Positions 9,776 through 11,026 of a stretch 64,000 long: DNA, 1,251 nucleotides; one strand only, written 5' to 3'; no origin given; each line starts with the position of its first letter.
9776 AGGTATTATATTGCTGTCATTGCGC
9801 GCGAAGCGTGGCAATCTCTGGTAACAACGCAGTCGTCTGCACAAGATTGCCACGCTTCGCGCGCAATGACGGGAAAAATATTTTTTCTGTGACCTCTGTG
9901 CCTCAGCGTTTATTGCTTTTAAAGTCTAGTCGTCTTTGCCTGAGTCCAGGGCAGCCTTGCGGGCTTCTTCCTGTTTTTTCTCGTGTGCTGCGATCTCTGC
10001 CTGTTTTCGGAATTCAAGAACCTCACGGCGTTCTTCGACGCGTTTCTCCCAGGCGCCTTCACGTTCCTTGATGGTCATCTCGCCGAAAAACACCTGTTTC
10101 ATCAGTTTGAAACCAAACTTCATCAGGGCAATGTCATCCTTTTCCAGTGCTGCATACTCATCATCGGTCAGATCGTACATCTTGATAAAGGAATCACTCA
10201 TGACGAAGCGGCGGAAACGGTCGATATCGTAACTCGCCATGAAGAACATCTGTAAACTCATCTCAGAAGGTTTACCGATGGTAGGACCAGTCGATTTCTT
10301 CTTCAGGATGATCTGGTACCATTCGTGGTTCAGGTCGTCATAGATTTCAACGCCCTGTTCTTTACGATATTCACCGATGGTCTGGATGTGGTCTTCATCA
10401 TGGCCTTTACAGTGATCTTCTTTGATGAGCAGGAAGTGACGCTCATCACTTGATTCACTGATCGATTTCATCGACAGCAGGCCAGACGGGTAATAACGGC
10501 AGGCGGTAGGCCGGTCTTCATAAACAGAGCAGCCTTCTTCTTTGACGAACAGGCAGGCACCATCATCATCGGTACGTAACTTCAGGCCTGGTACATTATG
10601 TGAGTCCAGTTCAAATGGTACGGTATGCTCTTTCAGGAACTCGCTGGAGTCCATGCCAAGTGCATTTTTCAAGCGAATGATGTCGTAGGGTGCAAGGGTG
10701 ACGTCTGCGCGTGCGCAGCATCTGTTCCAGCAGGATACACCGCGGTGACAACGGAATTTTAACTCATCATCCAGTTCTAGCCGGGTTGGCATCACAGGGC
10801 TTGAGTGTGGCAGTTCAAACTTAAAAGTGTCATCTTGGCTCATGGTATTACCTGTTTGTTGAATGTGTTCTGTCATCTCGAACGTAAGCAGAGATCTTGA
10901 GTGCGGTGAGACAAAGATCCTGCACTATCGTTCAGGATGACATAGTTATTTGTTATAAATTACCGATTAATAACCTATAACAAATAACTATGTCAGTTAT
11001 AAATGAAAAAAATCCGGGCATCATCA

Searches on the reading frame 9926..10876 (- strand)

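Call 38: search_protein_families(library=ncbifam, proteins=[window:9926-10876:-], max_evalue=1e-10)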
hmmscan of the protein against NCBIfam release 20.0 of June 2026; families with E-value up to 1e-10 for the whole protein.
window:9926-10876:- (316 aa): 0 families

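Call 60: search_protein_families(library=pfam, proteins=[window:9926-10876:-], max_evalue=0.00001)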
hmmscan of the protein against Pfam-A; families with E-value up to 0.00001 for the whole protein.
window:9926-10876:- (316 aa): 1 family
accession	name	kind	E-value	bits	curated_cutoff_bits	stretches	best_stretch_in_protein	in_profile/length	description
PF03692.20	CxxCxxCC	-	4.9e-11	43.6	23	1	45-138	4-73/85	Putative zinc- or iron-chelating domain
